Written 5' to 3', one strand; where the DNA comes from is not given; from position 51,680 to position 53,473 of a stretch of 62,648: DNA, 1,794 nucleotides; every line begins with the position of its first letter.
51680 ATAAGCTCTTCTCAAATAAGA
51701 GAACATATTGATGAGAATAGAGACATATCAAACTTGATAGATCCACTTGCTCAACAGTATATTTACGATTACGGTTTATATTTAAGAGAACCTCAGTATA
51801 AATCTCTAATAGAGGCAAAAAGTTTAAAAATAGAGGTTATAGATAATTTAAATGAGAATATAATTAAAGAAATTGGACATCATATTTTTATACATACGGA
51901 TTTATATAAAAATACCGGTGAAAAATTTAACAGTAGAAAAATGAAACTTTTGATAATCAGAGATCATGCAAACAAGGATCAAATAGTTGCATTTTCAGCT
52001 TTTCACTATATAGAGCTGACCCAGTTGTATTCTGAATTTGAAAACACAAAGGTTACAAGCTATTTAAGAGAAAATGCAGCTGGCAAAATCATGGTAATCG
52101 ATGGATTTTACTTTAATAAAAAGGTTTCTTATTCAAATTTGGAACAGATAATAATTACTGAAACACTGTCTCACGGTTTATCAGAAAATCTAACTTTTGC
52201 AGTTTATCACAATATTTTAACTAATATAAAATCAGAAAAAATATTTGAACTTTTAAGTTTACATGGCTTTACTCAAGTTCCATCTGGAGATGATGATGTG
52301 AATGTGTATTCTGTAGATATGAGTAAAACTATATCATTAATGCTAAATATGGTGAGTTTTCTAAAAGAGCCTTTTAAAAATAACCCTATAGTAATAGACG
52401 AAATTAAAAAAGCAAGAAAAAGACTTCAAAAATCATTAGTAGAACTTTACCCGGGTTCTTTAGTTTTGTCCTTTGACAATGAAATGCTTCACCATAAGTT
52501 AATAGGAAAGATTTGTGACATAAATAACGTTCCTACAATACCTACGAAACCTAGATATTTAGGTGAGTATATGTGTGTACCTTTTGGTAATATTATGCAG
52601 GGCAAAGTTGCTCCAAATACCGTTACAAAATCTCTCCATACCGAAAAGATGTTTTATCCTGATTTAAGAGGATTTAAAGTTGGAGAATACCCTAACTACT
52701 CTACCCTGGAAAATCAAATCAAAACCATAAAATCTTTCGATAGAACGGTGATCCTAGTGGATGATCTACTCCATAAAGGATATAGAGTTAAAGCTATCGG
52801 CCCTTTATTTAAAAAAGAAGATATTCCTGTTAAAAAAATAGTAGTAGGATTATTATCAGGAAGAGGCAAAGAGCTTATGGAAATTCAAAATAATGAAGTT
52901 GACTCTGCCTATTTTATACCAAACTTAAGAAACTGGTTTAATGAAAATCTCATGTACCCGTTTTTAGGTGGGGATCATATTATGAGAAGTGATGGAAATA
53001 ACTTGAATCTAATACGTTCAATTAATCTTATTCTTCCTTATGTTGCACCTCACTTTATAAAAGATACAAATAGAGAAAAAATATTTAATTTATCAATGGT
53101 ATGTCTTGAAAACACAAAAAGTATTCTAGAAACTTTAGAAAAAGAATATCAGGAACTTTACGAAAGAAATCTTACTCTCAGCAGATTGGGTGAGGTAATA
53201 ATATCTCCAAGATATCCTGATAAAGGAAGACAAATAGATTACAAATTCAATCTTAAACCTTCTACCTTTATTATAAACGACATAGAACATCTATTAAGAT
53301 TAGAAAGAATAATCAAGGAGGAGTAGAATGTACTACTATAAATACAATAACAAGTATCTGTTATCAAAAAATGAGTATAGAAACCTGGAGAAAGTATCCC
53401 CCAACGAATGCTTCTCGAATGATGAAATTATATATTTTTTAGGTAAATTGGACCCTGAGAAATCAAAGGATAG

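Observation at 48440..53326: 1,628-aa HD / HEAT-like / NMNAT-like / PurF-type-PRTase fusion protein with no characterised counterpart known to me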

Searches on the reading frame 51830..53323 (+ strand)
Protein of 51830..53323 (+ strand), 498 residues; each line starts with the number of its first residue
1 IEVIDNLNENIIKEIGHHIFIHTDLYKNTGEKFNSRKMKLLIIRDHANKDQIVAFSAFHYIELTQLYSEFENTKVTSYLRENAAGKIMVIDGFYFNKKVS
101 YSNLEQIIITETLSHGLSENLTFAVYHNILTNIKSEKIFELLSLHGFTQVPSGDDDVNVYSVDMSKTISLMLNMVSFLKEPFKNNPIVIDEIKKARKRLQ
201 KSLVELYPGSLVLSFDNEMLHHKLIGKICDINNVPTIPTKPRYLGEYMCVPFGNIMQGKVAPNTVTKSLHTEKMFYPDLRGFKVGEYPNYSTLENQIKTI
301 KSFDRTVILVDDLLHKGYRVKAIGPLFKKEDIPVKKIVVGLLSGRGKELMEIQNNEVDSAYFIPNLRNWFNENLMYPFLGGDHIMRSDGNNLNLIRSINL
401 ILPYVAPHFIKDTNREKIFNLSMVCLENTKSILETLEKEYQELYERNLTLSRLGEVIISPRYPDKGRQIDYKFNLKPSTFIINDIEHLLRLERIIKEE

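Call 19: find_related_loci(query=A1, collection=genome_contigs, flank=10000)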
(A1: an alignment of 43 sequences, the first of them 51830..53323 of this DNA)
Query A1 (498 aa) in genome_contigs; peptide patterns used: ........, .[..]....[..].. (x = any residue, [..] = any of these).
599 stretches matched a pattern (row limit reached: there are more); 401 encode a relative of the query (tblastn E <= 1e-3); the best 80 are kept; 80 distinct loci.
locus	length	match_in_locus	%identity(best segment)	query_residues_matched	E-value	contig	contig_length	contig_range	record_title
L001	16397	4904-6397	98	1-498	0e+0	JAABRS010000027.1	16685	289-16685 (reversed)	MAG: Clostridia bacterium isolate S08.Bin039 Scaffold_27, whole genome shotgun sequence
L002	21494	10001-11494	94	1-498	0e+0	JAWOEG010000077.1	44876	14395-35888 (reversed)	MAG: Eubacteriales bacterium isolate BLK5-3.bin.158 k191_2064040, whole genome shotgun sequence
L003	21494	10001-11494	93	1-498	0e+0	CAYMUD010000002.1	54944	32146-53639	MAG TPA_asm: uncultured Clostridia bacterium isolate binchicken_co218_264 genome assembly, contig: NODE_297_length_54944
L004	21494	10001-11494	79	1-498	0e+0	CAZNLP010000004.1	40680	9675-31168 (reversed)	MAG TPA_asm: uncultured Clostridia bacterium isolate binchicken_co218_140 genome assembly, contig: NODE_639_length_40680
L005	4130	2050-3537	66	1-496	0e+0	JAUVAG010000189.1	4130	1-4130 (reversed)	MAG: Dethiosulfatibacter sp. isolate CSMAG_213 CSMAG_213_k127_6306626_length_4130_cov_10.0000, whole genome shotgun sequ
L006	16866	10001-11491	64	1-497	0e+0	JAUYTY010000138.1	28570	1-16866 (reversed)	MAG: Eubacteriales bacterium isolate C8_metabat.bin.24_sub C8_k141_235586, whole genome shotgun sequence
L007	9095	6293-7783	63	1-497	0e+0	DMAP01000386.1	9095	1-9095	MAG TPA_asm: Clostridiales bacterium isolate UBA8955 contig_30195, whole genome shotgun sequence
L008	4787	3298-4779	64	1-494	0e+0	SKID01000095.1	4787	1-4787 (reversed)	MAG: Tissierellia bacterium isolate CSBr16_49 CSBr16-30356, whole genome shotgun sequence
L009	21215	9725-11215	63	1-497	0e+0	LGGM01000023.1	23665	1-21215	MAG: Clostridiales bacterium 38_11 MPI_scaffold_348, whole genome shotgun sequence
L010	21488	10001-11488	60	1-496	0e+0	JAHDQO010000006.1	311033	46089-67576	MAG: Tissierellales bacterium isolate SM3-B4.1 k141_30931, whole genome shotgun sequence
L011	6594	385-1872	59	1-496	0e+0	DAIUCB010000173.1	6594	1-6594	MAG TPA_asm: Bacillota bacterium isolate CTOTU7591 NODE_18203_length_6594_cov_4.752103, whole genome shotgun sequence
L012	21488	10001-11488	58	1-496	0e+0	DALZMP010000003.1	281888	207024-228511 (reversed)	MAG TPA_asm: Sedimentibacter sp. isolate CTOTU47533 NODE_9_length_281942_cov_9.752642, whole genome shotgun sequence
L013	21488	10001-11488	58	1-496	0e+0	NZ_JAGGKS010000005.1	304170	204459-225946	Sedimentibacter acidaminivorans strain DSM 24004 Ga0454127_05, whole genome shotgun sequence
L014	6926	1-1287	65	60-488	0e+0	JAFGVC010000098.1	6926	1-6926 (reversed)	MAG: Tissierellales bacterium isolate ZodW_Metabat.12 k87_9127839, whole genome shotgun sequence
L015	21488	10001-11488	56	1-496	0e+0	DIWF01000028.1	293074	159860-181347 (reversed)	MAG TPA_asm: Firmicutes bacterium UBA6113 UBA6113_contig_690, whole genome shotgun sequence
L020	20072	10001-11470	56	1-493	0e+0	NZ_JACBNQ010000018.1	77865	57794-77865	Sedimentibacter hydroxybenzoicus DSM 7310 contig18, whole genome shotgun sequence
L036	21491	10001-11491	50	1-496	3e-167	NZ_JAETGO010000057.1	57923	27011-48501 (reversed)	Sporosalibacterium faouarense strain SOL3f37 475, whole genome shotgun sequence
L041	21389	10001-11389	52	36-495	1e-158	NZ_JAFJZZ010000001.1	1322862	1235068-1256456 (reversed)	Clostridium aminobutyricum strain DSM 2634 1, whole genome shotgun sequence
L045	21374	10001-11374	50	39-496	1e-157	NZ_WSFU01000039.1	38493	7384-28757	Anaeromonas gelatinilytica strain D2Q-14 635-38493-4546576, whole genome shotgun sequence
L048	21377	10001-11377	49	37-495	5e-156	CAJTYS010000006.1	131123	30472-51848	MAG TPA_asm: uncultured Eubacteriales bacterium isolate MGBC119074 genome assembly, contig: MGBC119074.6, whole genome s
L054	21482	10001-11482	47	2-495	4e-154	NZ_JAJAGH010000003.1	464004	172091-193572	Hominibacterium faecale strain SF3 contig3, whole genome shotgun sequence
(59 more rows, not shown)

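Call 22: predict_structure(alignment_id=A1)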
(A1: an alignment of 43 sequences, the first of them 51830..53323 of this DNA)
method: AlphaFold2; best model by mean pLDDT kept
length: 498 residues; sequences in the alignment: 43
mean_pLDDT: 76.3   pTM: 0.81
mean pLDDT of the five models: 76.3, 72.9, 71.6, 64.4, 61.3
residues with pLDDT >= 90: 116; 70-90: 245; 50-70: 78; < 50: 59
segments of 3 or more residues with pLDDT < 50: 272-284, 373-410, 463-469
pLDDT, mean of each block of 10 residues (from residue 1): 78 79 61 77 84 91 91 91 92 84 89 92 88 76 94 77 89 75 92 90 89 88 87 81 84 65 64 41 52 84 89 71 84 88 69 71 78 44 35 26 35 74 85 94 92 76 50 80 79 67
secondary structure, 60 per line:
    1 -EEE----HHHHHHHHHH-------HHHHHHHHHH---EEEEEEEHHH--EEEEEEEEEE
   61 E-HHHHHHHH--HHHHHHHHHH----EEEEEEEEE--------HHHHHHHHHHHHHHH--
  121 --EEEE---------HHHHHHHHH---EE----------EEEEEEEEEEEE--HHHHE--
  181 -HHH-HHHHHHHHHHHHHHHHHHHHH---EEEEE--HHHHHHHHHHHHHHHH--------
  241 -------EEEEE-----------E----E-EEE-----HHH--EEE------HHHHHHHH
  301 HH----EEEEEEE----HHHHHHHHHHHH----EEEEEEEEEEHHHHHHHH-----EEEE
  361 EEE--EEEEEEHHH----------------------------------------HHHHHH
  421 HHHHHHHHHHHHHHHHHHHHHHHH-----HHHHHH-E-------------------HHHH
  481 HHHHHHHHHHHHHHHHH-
elements in order: E2-4 H9-18 H26-35 E39-45 E51-61 H63-70 H73-82 E87-95 H104-118 E123-126 H136-144 E160-171 H174-177 H186-206 E210-214 H217-232 E248-252 E271-273 E284-286 H293-302 E307-313 H318-329 E334-343 H344-351 E357-363 E366-371 H415-444 H450-455 H477-497
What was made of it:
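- On Type I phosphoribosyltransferase (PF00156): The model has the expected beta-alpha pattern (call 22).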

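Call 25: fold_search(model_id=the predicted structure, library=pdb)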
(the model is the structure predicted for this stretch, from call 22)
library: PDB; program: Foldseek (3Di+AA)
matches with E <= 10: 1300; with E <= 0.001: 23
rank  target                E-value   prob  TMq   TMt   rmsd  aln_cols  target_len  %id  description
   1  7chd_B                1.4e-04  1.00  0.20  0.48   7.4       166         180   11  AtaT complexed with acetyl-methionyl-tRNAfMet (released 2020-11-04)
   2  7byy_A                1.4e-04  1.00  0.19  0.45   8.2       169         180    9  Crystal structure of bacterial toxin (released 2020-06-03)
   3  7chd_A                1.8e-04  1.00  0.20  0.50   7.2       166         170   10  AtaT complexed with acetyl-methionyl-tRNAfMet (released 2020-11-04)
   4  4ua3_A                2.3e-04  1.00  0.22  0.53   5.6       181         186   12  Crystal structure of selenomethionine labeled SpNatD (released 2015-01-28)
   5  4ua3_B                2.3e-04  1.00  0.22  0.51   6.1       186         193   10  Crystal structure of selenomethionine labeled SpNatD (released 2015-01-28)
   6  7ciu_A                2.3e-04  1.00  0.23  0.50   6.3       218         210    8  Crystal Structure of Agmatine N-Acetyltransferase mutant S171A apo form (released 2021-07-21)
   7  7chd_G                2.4e-04  1.00  0.19  0.49   6.0       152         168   11  AtaT complexed with acetyl-methionyl-tRNAfMet (released 2020-11-04)
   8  7chd_C                2.7e-04  1.00  0.20  0.47   7.6       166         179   11  AtaT complexed with acetyl-methionyl-tRNAfMet (released 2020-11-04)
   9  5k9n_A                3.6e-04  1.00  0.23  0.50   6.5       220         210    8  Structural and Mechanistic Analysis of Drosophila melanogaster Polyamine N acetyltransferase, an enzyme that Catalyzes (released 2017-06-07)
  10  7byy_D                4.2e-04  1.00  0.21  0.52   4.8       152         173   10  Crystal structure of bacterial toxin (released 2020-06-03)
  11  7ciu_B                4.5e-04  1.00  0.24  0.53   5.9       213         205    9  Crystal Structure of Agmatine N-Acetyltransferase mutant S171A apo form (released 2021-07-21)
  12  7byy_B                4.7e-04  1.00  0.20  0.50   7.4       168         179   11  Crystal structure of bacterial toxin (released 2020-06-03)
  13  5xun_B                5.3e-04  1.00  0.20  0.51   5.7       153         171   10  Crystal structure of Y145F mutant of KacT (released 2017-07-19)
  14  2g0b_D                5.3e-04  1.00  0.23  0.55   5.5       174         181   14  The structure of FeeM, an N-acyl amino acid synthase from uncultured soil microbes (released 2006-09-26)
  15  7ciw                  6.3e-04  1.00  0.24  0.50   6.2       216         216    8  Crystal Structure of Agmatine N-Acetyltransferase mutant S171A in complex with Ac-Agm and CoA (released 2021-07-21)
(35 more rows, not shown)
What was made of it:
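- On PurF-type amidophosphoribosyltransferase: The preceding domain is GNAT-like (call 25).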

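Call 49: search_protein_families(library=pfam, proteins=[L012:5507-6412:-, L041:4740-6104:-, L048:13497-14903:+, L036:15926-16732:-, L054:15418-16128:-, L045:4654-6372:+, L020:13881-14267:-, L013:19514-21004:+, L010:20651-21034:-, L012:4465-5103:+], max_evalue=0.0001)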
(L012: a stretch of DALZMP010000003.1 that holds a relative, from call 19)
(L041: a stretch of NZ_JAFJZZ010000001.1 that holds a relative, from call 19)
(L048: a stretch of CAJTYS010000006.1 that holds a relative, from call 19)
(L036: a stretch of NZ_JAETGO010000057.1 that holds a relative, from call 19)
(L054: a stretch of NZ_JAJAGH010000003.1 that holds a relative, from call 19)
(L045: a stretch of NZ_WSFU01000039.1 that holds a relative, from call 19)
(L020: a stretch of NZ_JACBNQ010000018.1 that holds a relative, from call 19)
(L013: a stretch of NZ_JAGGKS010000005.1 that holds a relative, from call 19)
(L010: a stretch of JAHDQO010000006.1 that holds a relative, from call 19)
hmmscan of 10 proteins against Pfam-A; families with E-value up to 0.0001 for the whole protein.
L012:5507-6412:- (301 aa): 1 family
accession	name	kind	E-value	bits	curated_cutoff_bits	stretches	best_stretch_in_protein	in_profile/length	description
PF01557.24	FAA_hydrolase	-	3.6e-68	229.9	23.9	1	90-299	2-212/214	Fumarylacetoacetate (FAA) hydrolase C-terminal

L041:4740-6104:- (454 aa): 2 families
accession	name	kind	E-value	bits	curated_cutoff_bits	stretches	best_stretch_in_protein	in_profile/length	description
PF00208.27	ELFV_dehydrog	-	1.7e-74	251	23.4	1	206-452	1-241/241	Glutamate/Leucine/Phenylalanine/Valine dehydrogenase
PF02812.23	ELFV_dehydrog_N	-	1.1e-48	164.7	25.3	1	61-188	1-128/129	Glu/Leu/Phe/Val dehydrogenase, dimerisation domain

L048:13497-14903:+ (468 aa): 3 families
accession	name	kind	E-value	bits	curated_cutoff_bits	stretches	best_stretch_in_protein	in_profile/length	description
PF01769.21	MgtE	-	2e-35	122.2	27.6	1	335-458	1-124/125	Divalent cation transporter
PF03448.22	MgtE_N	-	2.9e-25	89.2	25.9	1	45-146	5-102/102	MgtE intracellular N domain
PF00571.33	CBS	-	4.3e-21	75.4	24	1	212-267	1-56/57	CBS domain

L036:15926-16732:- (268 aa): 1 family
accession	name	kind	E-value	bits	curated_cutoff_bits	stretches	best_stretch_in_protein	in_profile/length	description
PF04607.23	RelA_SpoT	-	1.2e-31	109.8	27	1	44-164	1-111/113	Region found in RelA / SpoT proteins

L054:15418-16128:- (236 aa): 2 families
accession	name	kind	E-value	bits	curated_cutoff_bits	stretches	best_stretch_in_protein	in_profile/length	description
PF00072.30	Response_reg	-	1.7e-27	96.2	30.2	1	6-115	1-111/111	Response regulator receiver domain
PF00486.34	Trans_reg_C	-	1.3e-26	92.9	26.2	1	155-232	1-77/77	Transcriptional regulatory protein, C terminal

L045:4654-6372:+ (572 aa): 4 families
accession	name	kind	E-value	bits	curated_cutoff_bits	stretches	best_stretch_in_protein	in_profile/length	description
PF01593.30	Amino_oxidase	-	1.3e-40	140.4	19.8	1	64-564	1-442/443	Flavin containing amine oxidoreductase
PF13450.12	NAD_binding_8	-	2.3e-11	44.2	21.9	1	59-98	1-40/68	NAD(P)-binding Rossmann-like domain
PF01266.30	DAO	-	1.8e-05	24.9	27.9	1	57-90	2-35/353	FAD dependent oxidoreductase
PF00070.33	Pyr_redox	-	5.8e-05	24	22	0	56-92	1-36/82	Pyridine nucleotide-disulphide oxidoreductase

L020:13881-14267:- (128 aa): 1 family
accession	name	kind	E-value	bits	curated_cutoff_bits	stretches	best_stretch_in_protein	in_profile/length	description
PF06949.16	DUF1292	-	2.4e-19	70.4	24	1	43-114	1-75/75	Protein of unknown function (DUF1292)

L013:19514-21004:+ (496 aa): 4 families
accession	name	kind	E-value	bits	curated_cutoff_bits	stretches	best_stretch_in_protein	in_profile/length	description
PF00478.31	IMPDH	-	6.8e-107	357.9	25.6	1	11-489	3-345/345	IMP dehydrogenase / GMP reductase domain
PF03060.21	NMO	-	5.5e-07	29.7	28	0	199-395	60-236/331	Nitronate monooxygenase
PF00571.33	CBS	-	5.7e-07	30.2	24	0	110-151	12-50/57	CBS domain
PF01070.24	FMN_dh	-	2.6e-06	27.2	24.9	1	269-384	205-305/350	FMN-dependent dehydrogenase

L010:20651-21034:- (127 aa): 1 family
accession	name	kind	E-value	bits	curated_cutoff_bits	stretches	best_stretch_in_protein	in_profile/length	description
PF14276.11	DUF4363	-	1.4e-21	77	27.5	1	24-126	5-107/107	Domain of unknown function (DUF4363)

L012:4465-5103:+ (212 aa): 1 family
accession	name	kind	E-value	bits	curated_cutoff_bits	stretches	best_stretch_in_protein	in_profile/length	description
PF04239.17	DUF421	-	2.9e-31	108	23.6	1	78-199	1-126/129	YetF C-terminal domain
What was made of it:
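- Some lineages have RelQ-like, IMPDH or MgtE genes nearby (call 49).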

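Call 69: fold_search(model_id=the predicted structure, library=viral)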
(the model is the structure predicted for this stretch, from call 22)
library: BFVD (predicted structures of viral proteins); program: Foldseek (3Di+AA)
matches with E <= 10: 623; with E <= 0.001: 4
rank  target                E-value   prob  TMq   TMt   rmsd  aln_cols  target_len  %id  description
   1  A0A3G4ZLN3            4.9e-04  1.00  0.23  0.58   4.5       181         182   10  N-acyltransferase [Terrestrivirus sp.]
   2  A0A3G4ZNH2            4.9e-04  1.00  0.17  0.66   4.2       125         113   10  Acetyltransferase GNAT family protein [Terrestrivirus sp.]
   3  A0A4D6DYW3            8.7e-04  1.00  0.17  0.51   5.1       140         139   11  GNAT family N-acetyltransferase [Escherichia phage Lidtsur]
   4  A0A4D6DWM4            9.7e-04  1.00  0.22  0.30   7.7       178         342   13  N-acetyltransferase domain-containing protein [Edwardsiella phage pEt-SU]
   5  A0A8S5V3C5            1.0e-03  1.00  0.21  0.51   5.6       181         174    8  Acetyltransferase [Caudovirales sp. ctVfb8]
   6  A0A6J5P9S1            1.7e-03  1.00  0.23  0.60   4.2       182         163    9  Uncharacterized protein [uncultured Caudovirales phage]
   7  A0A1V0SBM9            2.6e-03  1.00  0.20  0.69   4.6       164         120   14  Acetyltransferase GNAT domain protein [Catovirus CTV1]
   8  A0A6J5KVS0            2.6e-03  1.00  0.21  0.50   4.9       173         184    7  NAT_SF domain containing protein [uncultured Caudovirales phage]
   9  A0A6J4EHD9            2.9e-03  1.00  0.18  0.64   5.0       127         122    7  (no name in the UniProt tables at hand)
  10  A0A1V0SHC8            3.0e-03  1.00  0.22  0.47   4.8       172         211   14  N-acetyltransferase [Hokovirus HKV1]
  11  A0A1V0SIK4            3.0e-03  0.72  0.26  0.22  21.0       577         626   10  Uncharacterized protein [Klosneuvirus KNV1]
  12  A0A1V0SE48            3.4e-03  1.00  0.22  0.61   5.2       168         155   12  Acetyltransferase [Indivirus ILV1]
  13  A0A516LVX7            3.6e-03  1.00  0.20  0.56   5.5       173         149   12  (no name in the UniProt tables at hand)
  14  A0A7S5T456            3.8e-03  1.00  0.22  0.62   4.8       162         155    9  (no name in the UniProt tables at hand)
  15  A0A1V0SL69            3.8e-03  1.00  0.18  0.64   6.5       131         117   11  Acetyltransferase GNAT family protein [Klosneuvirus KNV1]
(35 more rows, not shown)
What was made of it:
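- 51830..52354 (+): GNAT-like domain (aa 1131-1305), poorly conserved, with no Q/RxxGxG/A acetyl-CoA loop. Foldseek against PDB and BFVD returns mostly GNAT acetyltransferases (all hits with E<=0.001) (calls 25, 69).
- On GNAT N-acetyltransferase: Foldseek probability 1.0 to AtaT, NatD, GCN5 and others (calls 25, 69).
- Closest known: GNAT acetyltransferases. Same: The fold matches (Foldseek probability 1.0, TM-score about 0.5-0.6 relative to the target; calls 25, 69).
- Checked: The '160 aa of unclear fold' is a GNAT-like fold (calls 22, 25, 69).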

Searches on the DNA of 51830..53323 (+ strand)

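Call 56: search_rna_families(sources=[L013, L041, L046, L053, L064, L072], threshold=gathering)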
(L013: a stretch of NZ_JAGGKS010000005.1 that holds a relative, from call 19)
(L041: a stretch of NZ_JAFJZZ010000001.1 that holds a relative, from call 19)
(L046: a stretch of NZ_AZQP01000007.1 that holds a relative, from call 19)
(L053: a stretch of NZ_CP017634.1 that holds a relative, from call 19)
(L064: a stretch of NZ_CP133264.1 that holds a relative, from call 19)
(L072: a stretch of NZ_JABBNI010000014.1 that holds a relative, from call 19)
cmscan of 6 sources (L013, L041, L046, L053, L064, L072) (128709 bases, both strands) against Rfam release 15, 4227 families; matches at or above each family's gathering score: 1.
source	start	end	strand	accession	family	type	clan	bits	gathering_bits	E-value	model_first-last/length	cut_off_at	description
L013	15759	15833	-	RF00005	tRNA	Gene; tRNA;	CL00001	59.7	29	4.3e-10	1-71/71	no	tRNA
